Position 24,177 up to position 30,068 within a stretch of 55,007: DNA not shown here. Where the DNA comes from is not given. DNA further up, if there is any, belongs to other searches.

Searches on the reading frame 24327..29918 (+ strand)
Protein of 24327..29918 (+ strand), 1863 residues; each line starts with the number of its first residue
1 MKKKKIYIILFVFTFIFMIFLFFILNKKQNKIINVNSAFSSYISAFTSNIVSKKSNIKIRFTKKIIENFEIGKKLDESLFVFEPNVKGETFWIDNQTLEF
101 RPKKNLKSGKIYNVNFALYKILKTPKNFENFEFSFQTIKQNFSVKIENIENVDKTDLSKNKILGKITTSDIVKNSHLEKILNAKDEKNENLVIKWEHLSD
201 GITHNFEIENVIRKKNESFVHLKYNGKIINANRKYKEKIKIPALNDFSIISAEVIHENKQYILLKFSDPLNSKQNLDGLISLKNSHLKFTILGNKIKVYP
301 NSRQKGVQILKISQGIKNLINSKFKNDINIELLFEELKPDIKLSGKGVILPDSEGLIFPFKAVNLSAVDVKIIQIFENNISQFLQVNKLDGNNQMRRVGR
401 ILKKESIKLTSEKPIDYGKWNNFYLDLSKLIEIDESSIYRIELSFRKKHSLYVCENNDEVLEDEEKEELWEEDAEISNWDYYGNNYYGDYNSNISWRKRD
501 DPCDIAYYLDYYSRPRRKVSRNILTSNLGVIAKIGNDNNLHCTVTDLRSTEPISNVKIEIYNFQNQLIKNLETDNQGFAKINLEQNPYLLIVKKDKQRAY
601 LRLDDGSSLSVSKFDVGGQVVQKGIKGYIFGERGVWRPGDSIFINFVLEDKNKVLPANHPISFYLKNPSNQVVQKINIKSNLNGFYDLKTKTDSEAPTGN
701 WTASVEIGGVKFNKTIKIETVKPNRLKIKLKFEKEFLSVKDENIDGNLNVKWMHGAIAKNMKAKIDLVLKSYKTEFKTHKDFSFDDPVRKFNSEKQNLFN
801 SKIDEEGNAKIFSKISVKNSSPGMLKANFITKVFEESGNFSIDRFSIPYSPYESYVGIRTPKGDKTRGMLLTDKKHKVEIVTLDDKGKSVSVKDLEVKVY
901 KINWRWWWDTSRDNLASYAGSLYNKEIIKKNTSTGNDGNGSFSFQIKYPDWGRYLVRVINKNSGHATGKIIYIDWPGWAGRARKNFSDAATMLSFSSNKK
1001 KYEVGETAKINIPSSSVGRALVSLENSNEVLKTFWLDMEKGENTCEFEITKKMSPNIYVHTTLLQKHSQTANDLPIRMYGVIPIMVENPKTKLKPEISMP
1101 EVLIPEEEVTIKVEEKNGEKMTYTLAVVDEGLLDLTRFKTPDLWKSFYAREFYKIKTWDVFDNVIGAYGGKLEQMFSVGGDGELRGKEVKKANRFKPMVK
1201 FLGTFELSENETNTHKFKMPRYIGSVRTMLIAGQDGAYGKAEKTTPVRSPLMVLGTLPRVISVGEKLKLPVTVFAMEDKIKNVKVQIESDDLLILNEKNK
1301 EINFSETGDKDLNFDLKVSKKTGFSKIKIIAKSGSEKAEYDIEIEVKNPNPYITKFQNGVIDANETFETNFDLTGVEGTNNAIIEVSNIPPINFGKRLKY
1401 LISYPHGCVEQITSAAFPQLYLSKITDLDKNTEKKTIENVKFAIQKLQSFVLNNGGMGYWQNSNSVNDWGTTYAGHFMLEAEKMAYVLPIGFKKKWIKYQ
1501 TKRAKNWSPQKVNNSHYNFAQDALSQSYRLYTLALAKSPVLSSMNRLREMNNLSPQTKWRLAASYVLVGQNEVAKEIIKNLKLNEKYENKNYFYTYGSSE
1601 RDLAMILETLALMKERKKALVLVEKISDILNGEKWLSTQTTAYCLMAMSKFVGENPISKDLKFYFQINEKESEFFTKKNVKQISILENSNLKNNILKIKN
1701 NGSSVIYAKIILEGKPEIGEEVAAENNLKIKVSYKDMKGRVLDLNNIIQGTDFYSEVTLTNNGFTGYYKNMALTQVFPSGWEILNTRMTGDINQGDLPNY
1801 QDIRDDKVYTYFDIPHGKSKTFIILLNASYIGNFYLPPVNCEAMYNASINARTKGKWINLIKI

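Call 7: search_protein_families(library=pfam, proteins=[window:24327-29918:+])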
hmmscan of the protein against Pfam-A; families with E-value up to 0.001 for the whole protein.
window:24327-29918:+ (1863 aa): 11 families
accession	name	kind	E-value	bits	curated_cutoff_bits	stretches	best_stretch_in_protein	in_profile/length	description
PF17962.7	bMG6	-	1.9e-25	89.6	23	1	857-975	1-112/112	Bacterial macroglobulin domain 6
PF07703.20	A2M_BRD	-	4.7e-24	85.7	22.7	1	993-1135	1-140/140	Alpha-2-macroglobulin bait region domain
PF11974.14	bMG3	-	1.9e-21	76.4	34.9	1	526-619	2-101/103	Bacterial alpha-2-macroglobulin MG3 domain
PF01835.25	MG2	-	6.4e-17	62.1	32.8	1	626-709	1-87/96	MG2 domain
PF00207.28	A2M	-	4.5e-10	39.7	21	1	1206-1286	8-91/92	Alpha-2-macroglobulin family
PF17972.7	bMG5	-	6e-10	40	26.5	1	725-838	2-114/127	Bacterial Alpha-2-macroglobulin MG5 domain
PF17973.7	bMG10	-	1.2e-09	38.8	26.2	1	1729-1846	3-129/131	Bacterial Alpha-2-macroglobulin MG10 domain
PF07678.20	TED_complement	-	2.6e-05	23.9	22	1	1397-1487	18-111/312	A-macroglobulin TED domain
PF17964.7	Big_10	-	5.7e-05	23.8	22.9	1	55-119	100-161/164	Bacterial Ig domain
PF13620.12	CarboxypepD_reg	-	0.00012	22.8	32.3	0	542-596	4-58/82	Carboxypeptidase regulatory-like domain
PF21142.3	A2M_bMG2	-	0.00084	19.8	25.5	0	345-404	4-63/119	Bacterial alpha-2 macroglobulin MG2 domain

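Call 21: find_encoding_contigs(protein=window:24327-29918:+, flank=6000, max_places=8)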
Protein window:24327-29918:+ (1863 aa): 4 contigs read that carry it; 4 places shown.
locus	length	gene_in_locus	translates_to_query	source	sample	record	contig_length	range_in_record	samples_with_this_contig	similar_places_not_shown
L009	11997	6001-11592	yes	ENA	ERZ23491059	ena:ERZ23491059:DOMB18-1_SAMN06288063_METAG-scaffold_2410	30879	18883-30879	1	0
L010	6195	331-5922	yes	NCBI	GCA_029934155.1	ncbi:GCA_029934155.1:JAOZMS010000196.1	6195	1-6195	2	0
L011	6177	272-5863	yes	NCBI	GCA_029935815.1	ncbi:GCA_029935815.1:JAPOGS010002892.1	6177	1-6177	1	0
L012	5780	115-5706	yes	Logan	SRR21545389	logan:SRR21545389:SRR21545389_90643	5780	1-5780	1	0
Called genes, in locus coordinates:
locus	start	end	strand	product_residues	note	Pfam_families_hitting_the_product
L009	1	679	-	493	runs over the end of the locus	PF01555:N6_N4_Mtase, PF04471:Mrr_cat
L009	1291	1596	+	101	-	PF00037:Fer4 (weak), PF12797:Fer4_2 (faint), PF13187:Fer4_9 (faint), PF13237:Fer4_10, PF12800:Fer4_4 (faint), PF12838:Fer4_7 (weak), PF13484:Fer4_16 (weak)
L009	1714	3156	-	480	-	PF01546:Peptidase_M20, PF07687:M20_dimer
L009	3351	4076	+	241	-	PF18962:Por_Secre_tail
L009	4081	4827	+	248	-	PF20772:TACO1_YebC_N, PF01709:Transcrip_reg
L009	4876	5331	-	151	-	-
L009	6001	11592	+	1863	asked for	PF11974:bMG3, PF01835:MG2, PF17972:bMG5, PF17962:bMG6, PF07703:A2M_BRD, PF00207:A2M, PF17973:bMG10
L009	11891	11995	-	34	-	?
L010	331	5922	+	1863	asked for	PF11974:bMG3, PF01835:MG2, PF17972:bMG5, PF17962:bMG6, PF07703:A2M_BRD, PF00207:A2M, PF17973:bMG10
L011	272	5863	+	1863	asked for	PF11974:bMG3, PF01835:MG2, PF17972:bMG5, PF17962:bMG6, PF07703:A2M_BRD, PF00207:A2M, PF17973:bMG10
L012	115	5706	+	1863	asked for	PF11974:bMG3, PF01835:MG2, PF17972:bMG5, PF17962:bMG6, PF07703:A2M_BRD, PF00207:A2M, PF17973:bMG10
